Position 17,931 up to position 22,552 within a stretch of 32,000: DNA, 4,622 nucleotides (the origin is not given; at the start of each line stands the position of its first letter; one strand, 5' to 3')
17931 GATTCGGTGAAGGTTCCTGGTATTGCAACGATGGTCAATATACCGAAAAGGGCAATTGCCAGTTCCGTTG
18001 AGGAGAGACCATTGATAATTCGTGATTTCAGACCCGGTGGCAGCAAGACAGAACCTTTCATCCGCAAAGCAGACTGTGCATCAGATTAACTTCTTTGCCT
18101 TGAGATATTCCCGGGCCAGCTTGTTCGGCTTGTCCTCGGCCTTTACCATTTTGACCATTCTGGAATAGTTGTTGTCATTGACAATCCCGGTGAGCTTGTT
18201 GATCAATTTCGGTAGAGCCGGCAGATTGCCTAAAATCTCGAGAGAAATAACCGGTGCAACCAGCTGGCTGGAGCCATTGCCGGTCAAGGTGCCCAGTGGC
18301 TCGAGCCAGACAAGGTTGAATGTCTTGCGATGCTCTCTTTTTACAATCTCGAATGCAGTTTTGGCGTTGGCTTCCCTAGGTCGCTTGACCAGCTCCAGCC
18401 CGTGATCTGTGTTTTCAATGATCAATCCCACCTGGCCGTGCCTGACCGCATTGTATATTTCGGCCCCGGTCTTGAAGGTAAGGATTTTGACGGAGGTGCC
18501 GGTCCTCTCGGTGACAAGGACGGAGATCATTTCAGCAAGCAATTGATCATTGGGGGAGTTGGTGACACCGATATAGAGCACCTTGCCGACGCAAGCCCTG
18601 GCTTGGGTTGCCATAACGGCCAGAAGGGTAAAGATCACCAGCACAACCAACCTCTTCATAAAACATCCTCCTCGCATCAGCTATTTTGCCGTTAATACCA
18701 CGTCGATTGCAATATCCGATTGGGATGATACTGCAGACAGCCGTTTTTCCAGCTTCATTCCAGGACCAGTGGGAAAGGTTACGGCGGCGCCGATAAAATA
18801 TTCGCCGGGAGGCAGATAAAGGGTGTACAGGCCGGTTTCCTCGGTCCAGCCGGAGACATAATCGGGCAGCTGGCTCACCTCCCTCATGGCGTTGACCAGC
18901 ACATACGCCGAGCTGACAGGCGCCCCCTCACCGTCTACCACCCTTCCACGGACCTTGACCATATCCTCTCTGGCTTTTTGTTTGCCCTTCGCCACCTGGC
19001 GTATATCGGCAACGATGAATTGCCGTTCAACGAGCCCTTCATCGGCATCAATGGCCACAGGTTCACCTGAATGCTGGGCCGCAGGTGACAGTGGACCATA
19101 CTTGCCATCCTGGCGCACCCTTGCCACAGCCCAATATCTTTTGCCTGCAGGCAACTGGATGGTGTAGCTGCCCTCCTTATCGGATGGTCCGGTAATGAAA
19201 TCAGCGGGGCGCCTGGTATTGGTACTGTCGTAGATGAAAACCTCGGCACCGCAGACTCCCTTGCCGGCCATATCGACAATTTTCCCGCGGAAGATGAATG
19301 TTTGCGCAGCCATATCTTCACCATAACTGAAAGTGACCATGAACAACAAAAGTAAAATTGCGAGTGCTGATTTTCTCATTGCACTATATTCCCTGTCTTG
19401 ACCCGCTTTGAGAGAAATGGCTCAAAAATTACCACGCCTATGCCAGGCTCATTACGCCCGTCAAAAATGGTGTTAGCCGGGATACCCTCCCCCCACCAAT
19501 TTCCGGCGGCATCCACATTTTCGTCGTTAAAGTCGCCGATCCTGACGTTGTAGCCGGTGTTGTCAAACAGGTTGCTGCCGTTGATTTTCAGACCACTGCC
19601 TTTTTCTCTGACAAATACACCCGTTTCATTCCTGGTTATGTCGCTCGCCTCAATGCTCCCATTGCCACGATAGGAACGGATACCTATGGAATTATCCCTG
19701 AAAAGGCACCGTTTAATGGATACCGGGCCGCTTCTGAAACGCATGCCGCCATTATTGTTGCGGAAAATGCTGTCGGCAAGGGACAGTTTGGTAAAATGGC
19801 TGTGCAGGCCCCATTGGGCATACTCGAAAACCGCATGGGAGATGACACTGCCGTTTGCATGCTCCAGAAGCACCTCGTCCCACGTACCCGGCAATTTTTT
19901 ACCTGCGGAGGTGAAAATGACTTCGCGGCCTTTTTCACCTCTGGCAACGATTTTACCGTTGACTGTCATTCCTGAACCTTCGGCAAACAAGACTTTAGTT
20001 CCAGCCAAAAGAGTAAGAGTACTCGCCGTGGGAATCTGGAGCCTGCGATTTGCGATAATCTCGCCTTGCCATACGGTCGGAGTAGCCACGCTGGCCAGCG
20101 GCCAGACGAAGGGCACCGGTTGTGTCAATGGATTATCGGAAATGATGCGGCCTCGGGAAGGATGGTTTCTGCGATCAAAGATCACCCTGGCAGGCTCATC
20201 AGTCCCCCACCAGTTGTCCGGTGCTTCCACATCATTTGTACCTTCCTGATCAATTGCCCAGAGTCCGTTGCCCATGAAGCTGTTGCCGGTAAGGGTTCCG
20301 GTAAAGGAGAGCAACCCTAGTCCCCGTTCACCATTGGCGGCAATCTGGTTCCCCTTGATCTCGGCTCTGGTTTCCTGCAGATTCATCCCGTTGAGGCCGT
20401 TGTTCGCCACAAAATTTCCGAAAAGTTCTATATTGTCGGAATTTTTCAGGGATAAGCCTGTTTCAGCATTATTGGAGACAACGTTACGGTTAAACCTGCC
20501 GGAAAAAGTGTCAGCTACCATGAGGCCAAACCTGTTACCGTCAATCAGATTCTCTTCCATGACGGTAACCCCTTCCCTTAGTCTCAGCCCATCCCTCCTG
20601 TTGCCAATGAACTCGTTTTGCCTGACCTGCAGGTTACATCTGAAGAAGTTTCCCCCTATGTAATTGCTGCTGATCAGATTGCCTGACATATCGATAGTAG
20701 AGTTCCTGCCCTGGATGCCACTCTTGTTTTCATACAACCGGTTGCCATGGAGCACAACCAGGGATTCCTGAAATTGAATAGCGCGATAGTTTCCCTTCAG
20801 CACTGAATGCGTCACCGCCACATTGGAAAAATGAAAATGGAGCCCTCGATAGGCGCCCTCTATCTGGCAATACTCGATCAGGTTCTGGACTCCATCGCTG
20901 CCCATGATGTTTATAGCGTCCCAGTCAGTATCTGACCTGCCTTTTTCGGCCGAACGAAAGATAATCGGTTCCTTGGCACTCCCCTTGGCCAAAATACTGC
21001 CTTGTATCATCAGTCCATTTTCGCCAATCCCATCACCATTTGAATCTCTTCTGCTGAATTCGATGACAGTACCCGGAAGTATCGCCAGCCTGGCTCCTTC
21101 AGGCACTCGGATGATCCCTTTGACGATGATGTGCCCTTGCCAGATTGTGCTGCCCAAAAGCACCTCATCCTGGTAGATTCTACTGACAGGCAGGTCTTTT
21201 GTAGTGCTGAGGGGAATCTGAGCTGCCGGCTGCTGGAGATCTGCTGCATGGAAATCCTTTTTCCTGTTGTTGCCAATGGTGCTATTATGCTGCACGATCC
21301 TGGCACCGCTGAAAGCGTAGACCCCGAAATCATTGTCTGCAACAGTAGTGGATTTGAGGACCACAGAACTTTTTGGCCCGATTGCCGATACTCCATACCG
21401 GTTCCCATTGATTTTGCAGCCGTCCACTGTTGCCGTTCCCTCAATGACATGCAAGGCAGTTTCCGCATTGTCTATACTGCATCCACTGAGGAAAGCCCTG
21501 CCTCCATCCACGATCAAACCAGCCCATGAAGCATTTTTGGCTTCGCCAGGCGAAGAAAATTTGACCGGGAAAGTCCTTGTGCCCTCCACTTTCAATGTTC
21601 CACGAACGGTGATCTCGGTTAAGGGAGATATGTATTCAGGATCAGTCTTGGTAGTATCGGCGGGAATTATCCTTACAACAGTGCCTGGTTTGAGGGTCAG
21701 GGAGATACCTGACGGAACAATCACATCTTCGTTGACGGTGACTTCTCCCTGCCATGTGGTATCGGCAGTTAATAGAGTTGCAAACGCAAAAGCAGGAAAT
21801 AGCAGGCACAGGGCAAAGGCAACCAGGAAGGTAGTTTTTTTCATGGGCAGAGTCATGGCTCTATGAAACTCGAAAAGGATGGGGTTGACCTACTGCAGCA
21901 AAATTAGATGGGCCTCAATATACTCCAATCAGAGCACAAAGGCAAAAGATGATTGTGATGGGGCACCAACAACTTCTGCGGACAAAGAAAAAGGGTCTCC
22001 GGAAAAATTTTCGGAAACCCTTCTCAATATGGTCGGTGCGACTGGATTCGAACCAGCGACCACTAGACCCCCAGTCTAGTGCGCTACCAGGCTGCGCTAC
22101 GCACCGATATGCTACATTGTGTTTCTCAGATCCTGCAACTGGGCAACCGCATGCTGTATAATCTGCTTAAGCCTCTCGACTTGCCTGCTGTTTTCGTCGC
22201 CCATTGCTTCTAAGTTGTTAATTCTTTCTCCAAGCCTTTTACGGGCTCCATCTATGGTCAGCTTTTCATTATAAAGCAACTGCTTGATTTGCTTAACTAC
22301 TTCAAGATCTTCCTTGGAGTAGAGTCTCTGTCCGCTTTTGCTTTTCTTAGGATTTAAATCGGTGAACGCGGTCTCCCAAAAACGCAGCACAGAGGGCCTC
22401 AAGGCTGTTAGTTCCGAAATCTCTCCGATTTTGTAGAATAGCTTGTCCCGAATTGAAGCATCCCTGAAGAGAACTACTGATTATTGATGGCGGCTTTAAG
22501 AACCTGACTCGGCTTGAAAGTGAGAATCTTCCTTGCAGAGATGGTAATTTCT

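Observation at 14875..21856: Seven-gene operon couples the radical SAM/SPASM cassette to an orphan ResB-like heme-handling protein and three secreted scaffold proteins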

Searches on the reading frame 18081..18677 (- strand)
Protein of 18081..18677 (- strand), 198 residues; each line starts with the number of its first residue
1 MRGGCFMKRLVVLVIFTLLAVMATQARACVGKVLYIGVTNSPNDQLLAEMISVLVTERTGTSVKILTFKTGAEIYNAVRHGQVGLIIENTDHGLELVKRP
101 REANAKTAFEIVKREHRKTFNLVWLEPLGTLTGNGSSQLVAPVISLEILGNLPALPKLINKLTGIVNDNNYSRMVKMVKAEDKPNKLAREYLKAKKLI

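Call 3: search_protein_families(library=ncbifam, proteins=[window:18081-18677:-], max_evalue=0.01)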
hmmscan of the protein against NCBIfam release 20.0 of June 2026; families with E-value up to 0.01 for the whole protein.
window:18081-18677:- (198 aa): 0 families

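Call 4: search_protein_families(library=pfam, proteins=[window:18081-18677:-], max_evalue=0.01)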
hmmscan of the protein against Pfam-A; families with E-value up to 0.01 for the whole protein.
window:18081-18677:- (198 aa): 1 family
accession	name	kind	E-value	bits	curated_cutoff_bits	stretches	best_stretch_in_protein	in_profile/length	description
PF04069.17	OpuAC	-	9.5e-08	32.4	21.2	1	35-128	4-82/257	Substrate binding domain of ABC-type glycine betaine transport system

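Call 57: find_homologous_proteins(query=window:18081-18677:-, max_evalue=0.001)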
Query window:18081-18677:- (198 aa): 170 proteins with E <= 0.001 among 321 candidates; the best 120 are listed.
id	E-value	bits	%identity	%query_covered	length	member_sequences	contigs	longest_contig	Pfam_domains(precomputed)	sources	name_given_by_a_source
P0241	3.3e-122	423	100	100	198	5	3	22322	PF04069.18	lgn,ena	-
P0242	3.0e-106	371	86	100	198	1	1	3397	PF04069.18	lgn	-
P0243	6.3e-103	360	87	97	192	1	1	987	PF04069.18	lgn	-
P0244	1.2e-75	271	67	89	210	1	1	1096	PF04069.18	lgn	-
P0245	3.4e-74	267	61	97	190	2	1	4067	PF04069.18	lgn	-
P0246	6.0e-73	263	63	91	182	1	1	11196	PF04069.18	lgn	-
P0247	1.8e-72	261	62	97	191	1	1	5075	PF04069.18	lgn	-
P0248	5.7e-72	259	60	97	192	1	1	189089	PF04069.18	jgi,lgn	jgi:glycine betaine/choline ABC-type transport system substrate-binding protein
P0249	8.9e-72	259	62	97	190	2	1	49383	PF04069.18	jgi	jgi:glycine betaine/choline ABC-type transport system substrate-binding protein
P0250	2.3e-68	248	56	97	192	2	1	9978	PF04069.18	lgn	-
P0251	3.2e-68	247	60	97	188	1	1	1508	PF04069.18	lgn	-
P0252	7.7e-67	243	60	97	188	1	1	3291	PF04069.18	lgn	-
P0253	7.6e-64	233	57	97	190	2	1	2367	PF04069.18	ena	-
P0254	3.9e-63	231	55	96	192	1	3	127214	PF04069.18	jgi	jgi:glycine betaine/choline ABC-type transport system substrate-binding protein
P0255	1.0e-62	229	54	97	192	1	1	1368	PF04069.18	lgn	-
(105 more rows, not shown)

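Call 60: search_solved_structures(query=A3, max_evalue=1, show_alignments=1)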
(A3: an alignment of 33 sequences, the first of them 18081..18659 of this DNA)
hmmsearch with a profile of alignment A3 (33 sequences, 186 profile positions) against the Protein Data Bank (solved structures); distinct sequences matched with E-value up to 1: 27.
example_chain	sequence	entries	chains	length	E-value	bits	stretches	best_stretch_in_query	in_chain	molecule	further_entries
7s7w_A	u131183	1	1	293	3.4e-22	82.1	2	26-135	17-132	iNicSnFR 3.0 Fluorescent Nicotine Sensor precursor binding protein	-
6v1r_A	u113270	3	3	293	3.7e-21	78.7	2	27-135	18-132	iAChSnFR Fluorescent Acetylcholine Sensor V9 precursor binding protein | iAchSnFR Fluorescent Acetylcholine Sensor precursor binding protein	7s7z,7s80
7s7x_A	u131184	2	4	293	4.4e-21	78.5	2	27-135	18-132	iNicSnFR 4.0 Fluorescent Nicotine Sensor precursor binding protein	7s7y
6efr_A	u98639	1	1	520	4.8e-18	68.6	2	127-186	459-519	iNicSnFR 1.0, a genetically encoded nicotine biosensor,Green fluorescent protein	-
6uru_A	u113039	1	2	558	6.8e-18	68.1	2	127-186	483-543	iAChSnFR precursor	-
7s7t_A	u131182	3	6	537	5.2e-17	65.2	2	127-186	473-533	iNicSnFR 3.0 Fluorescent Nicotine Sensor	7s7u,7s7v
6per_A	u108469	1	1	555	4.9e-15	58.8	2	127-186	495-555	iSeroSnFR, a soluble, genetically-encoded fluorescent sensor for serotonin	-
3ppn_A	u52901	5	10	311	2.2e-12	50.1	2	26-133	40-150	Glycine betaine/carnitine/choline-binding protein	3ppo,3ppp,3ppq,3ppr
9egh_A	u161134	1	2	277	2.4e-12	50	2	33-134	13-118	Ergothioneine transporter EgtUC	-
9egj_A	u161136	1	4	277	3.3e-12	49.5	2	35-134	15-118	Ergothioneine transporter EgtUC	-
7txl_A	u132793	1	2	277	4e-12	49.3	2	35-134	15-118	Choline transporter (Glycine betaine transport system permease protein)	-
9o5f_A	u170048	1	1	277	6.3e-12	48.6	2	35-134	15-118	Ergothioneine transporter EgtUC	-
7txk_A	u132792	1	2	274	6.8e-12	48.5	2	35-134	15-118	Choline transporter (Glycine betaine transport system permease protein)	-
9egi_A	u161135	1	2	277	7.4e-12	48.4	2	35-134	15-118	Ergothioneine transporter EgtUC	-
8dp6_A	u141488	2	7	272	9.2e-12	48.1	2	27-136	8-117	Osmoprotection protein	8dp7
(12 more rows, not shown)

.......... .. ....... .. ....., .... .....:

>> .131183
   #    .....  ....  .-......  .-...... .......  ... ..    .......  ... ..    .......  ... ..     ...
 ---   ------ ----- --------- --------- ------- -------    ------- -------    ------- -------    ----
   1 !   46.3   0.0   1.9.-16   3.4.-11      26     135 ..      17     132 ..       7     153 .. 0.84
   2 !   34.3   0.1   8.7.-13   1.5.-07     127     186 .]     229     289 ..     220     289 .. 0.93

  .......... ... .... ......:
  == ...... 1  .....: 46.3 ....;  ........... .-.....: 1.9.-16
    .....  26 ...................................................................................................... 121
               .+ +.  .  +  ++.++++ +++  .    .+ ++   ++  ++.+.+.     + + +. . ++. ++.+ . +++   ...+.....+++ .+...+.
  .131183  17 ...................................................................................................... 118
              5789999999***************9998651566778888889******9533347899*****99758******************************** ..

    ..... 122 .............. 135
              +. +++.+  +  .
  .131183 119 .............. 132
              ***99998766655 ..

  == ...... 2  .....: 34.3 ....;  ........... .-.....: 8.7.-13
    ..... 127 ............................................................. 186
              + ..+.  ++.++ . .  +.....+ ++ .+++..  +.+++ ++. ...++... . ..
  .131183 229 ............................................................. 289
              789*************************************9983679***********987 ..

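Call 66: predict_structure(alignment_id=A3)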
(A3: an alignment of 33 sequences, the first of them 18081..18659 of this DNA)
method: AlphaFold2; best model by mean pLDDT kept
length: 192 residues; sequences in the alignment: 33
mean_pLDDT: 89.6   pTM: 0.81
mean pLDDT of the five models: 89.6, 89.0, 88.7, 87.7, 87.5
residues with pLDDT >= 90: 139; 70-90: 39; 50-70: 8; < 50: 6
segments of 3 or more residues with pLDDT < 50: 19-24
pLDDT, mean of each block of 10 residues (from residue 1): 83 68 70 93 97 95 92 94 93 91 96 95 81 95 93 97 90 84 95 95
secondary structure, 60 per line:
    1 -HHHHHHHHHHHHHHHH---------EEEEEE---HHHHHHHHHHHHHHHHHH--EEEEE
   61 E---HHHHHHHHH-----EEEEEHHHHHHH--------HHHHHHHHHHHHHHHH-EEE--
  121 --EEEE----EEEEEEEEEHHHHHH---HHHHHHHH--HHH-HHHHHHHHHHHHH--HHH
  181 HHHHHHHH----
elements in order: H2-17 E27-32 H36-53 E56-61 H65-73 E79-83 H84-90 H99-114 E116-118 E123-126 E131-139 H140-145 H149-156 H163-175 H178-188

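Call 81: fold_search(model_id=the predicted structure, library=pdb)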
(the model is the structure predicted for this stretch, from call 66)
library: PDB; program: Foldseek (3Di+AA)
matches with E <= 10: 1791; with E <= 0.001: 67
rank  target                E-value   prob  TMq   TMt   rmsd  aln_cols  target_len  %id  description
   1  7s7w                  7.9e-11  1.00  0.73  0.50   4.3       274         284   17  Crystal structure of iNicSnFR3a Nicotine Sensor precursor binding protein (released 2021-10-13)
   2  6v1r                  2.5e-10  1.00  0.78  0.55   3.1       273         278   16  Crystal structure of iAChSnFR Fluorescent Acetylcholine Sensor precursor binding protein (released 2020-11-25)
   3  7s7x_A                2.7e-10  1.00  0.78  0.55   2.5       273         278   17  Crystal structure of iCytSnFR Cytisine Sensor precursor binding protein with varenicline bound (released 2021-10-13)
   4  9egj_A                2.7e-10  1.00  0.74  0.53   4.1       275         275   14  Crystal Structure of EgtUC binding domain mutant I243P bound to L-Ergothioneine from S. pneumoniae (released 2025-11-26)
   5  9egi_B                4.2e-10  1.00  0.77  0.55   4.1       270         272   14  Crystal Structure of EgtUC binding domain mutant T274G bound to L-Ergothioneine from S. pneumoniae (released 2025-11-26)
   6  9o5f                  4.7e-10  1.00  0.76  0.54   4.1       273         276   14  Crystal Structure of EgtUC binding domain double mutant I243P T274G bound to L-Ergothioneine from S. pneumoniae (released 2026-01-14)
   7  9egi_A                6.0e-10  1.00  0.77  0.55   4.1       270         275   14  Crystal Structure of EgtUC binding domain mutant T274G bound to L-Ergothioneine from S. pneumoniae (released 2025-11-26)
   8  9egj_C                6.4e-10  1.00  0.76  0.54   4.1       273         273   14  Crystal Structure of EgtUC binding domain mutant I243P bound to L-Ergothioneine from S. pneumoniae (released 2025-11-26)
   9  9egh_A                7.7e-10  1.00  0.77  0.55   4.0       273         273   15  Crystal Structure of EgtUC binding domain mutant I243A bound to L-Ergothioneine from S. pneumoniae (released 2025-11-26)
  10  9egj_B                7.7e-10  1.00  0.71  0.51   4.4       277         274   15  Crystal Structure of EgtUC binding domain mutant I243P bound to L-Ergothioneine from S. pneumoniae (released 2025-11-26)
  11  7s80                  8.7e-10  1.00  0.76  0.53   4.0       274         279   18  Crystal structure of iAChSnFR Acetylcholine Sensor precursor binding protein (released 2021-10-13)
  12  7txk_A                1.3e-09  1.00  0.73  0.53   4.1       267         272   14  Crystal structure of EgtU solute binding domain from Streptococcus pneumoniae D39 in complex with L-ergothioneine (released 2022-12-21)
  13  7s7y                  1.5e-09  1.00  0.78  0.54   4.0       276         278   16  Crystal structure of iCytSnFR Cytisine Sensor precursor binding protein (released 2021-10-13)
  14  7txk_B                1.8e-09  1.00  0.73  0.53   4.2       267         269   14  Crystal structure of EgtU solute binding domain from Streptococcus pneumoniae D39 in complex with L-ergothioneine (released 2022-12-21)
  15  3ppo_A                2.0e-09  1.00  0.76  0.54   3.6       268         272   15  Structures of the substrate-binding protein provide insights into the multiple compatible solutes binding specificitie (released 2011-05-11)
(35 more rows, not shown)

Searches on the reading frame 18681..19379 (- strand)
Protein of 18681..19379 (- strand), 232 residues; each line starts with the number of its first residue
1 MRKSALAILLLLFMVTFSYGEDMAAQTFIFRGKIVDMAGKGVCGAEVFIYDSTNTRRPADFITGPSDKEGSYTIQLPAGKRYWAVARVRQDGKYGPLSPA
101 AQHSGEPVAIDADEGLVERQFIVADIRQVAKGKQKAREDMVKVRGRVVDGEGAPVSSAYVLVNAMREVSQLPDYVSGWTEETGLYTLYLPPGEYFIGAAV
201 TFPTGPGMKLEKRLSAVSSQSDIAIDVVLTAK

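Call 3: search_protein_families(library=ncbifam, proteins=[window:18681-19379:-], max_evalue=0.01)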
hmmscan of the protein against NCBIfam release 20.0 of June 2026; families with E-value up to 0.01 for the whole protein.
window:18681-19379:- (232 aa): 2 families
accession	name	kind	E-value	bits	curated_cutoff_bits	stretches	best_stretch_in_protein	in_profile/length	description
TIGR04134.1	lipo_with_rSAM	hypoth_equivalog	0.00045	20.2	39.8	0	25-75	37-90/150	radical SAM-associated putative lipoprotein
TIGR02439.1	catechol_proteo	equivalog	0.0013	17.7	392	0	21-53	122-154/285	catechol 1,2-dioxygenase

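Call 4: search_protein_families(library=pfam, proteins=[window:18681-19379:-], max_evalue=0.01)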
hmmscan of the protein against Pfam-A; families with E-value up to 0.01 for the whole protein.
window:18681-19379:- (232 aa): 5 families
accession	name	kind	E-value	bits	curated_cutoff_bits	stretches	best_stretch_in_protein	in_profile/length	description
PF13620.12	CarboxypepD_reg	-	1.9e-11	44.6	32.3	2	143-198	2-54/82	Carboxypeptidase regulatory-like domain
PF00775.27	Dioxygenase_C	-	0.0018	18.2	27.3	0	22-54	24-56/182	Dioxygenase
PF15976.11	CooC_C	-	0.0028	18.1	29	0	139-170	15-46/93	CS1-pili formation C-terminal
PF24107.1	DUF7382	-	0.0037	17.5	27.4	0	146-164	25-43/65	Domain of unknown function (DUF7382)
PF02369.22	Big_1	-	0.0093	16.5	34.9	0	139-187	17-64/93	Bacterial Ig-like domain (group 1)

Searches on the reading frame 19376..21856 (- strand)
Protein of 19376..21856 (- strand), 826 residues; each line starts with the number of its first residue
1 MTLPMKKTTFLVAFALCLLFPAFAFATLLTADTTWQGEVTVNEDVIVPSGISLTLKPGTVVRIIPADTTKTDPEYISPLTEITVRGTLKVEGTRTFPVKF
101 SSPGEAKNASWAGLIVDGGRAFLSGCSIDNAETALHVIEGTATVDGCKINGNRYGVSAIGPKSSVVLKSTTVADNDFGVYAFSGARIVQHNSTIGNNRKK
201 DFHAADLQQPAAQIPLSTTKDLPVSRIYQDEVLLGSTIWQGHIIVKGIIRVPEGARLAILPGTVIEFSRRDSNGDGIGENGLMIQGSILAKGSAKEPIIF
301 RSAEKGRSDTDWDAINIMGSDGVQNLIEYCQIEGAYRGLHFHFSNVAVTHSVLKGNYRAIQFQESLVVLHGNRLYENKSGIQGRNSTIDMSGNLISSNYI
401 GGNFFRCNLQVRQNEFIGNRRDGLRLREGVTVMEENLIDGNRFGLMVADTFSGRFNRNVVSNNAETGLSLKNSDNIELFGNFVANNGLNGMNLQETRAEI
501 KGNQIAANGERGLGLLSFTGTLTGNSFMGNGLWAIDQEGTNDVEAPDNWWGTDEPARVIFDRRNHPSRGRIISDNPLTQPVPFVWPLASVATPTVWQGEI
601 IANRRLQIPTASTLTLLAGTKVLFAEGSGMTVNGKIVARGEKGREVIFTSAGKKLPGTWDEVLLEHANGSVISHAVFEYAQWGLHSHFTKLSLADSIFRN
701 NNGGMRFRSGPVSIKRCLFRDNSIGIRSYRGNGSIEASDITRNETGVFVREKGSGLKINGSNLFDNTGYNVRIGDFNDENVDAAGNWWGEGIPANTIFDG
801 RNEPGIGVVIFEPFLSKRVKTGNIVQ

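Call 3: search_protein_families(library=ncbifam, proteins=[window:19376-21856:-], max_evalue=0.01)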
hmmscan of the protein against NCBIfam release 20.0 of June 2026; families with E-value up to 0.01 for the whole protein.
window:19376-21856:- (826 aa): 2 families
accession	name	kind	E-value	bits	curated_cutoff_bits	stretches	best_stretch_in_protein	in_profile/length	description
TIGR04247.1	NosD_copper_fam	subfamily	3.9e-07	29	300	1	432-552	183-310/377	nitrous oxide reductase family maturation protein NosD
TIGR03804.1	para_beta_helix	repeat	0.0041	16.8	19.45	1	447-487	4-43/44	parallel beta-helix repeat protein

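Call 4: search_protein_families(library=pfam, proteins=[window:19376-21856:-], max_evalue=0.01)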
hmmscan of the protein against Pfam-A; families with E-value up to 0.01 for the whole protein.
window:19376-21856:- (826 aa): 2 families
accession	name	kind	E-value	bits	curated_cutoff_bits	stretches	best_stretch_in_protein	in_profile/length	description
PF13229.12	Beta_helix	-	4.9e-31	107.9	25.9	4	408-540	10-147/158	Right handed beta helix region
PF05048.19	NosD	-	3.2e-21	76.2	23.6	3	410-557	50-193/212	Periplasmic copper-binding protein (NosD)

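Call 90: search_solved_structures(query=window:19376-21856:-, max_evalue=0.01, show_alignments=2)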
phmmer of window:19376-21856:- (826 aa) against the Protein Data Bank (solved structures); distinct sequences matched with E-value up to 0.01: 0.

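Call 93: search_solved_structures(query=A4, max_evalue=0.1, show_alignments=2)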
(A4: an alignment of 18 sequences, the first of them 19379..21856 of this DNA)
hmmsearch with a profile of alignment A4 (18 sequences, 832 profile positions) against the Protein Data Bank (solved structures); distinct sequences matched with E-value up to 0.1: 0.

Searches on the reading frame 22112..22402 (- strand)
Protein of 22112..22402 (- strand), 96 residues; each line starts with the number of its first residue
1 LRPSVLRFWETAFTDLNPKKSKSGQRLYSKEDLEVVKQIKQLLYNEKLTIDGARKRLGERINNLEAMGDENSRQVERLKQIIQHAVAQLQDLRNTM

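Call 29: search_protein_families(library=pfam, proteins=[window:22112-22402:-], max_evalue=0.001)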
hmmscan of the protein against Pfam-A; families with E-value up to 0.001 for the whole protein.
window:22112-22402:- (96 aa): 1 family
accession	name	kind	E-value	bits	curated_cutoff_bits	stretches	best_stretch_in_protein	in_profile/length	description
PF13411.12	MerR_1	-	3e-14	53.3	21.6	1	2-57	13-66/69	MerR HTH family regulatory protein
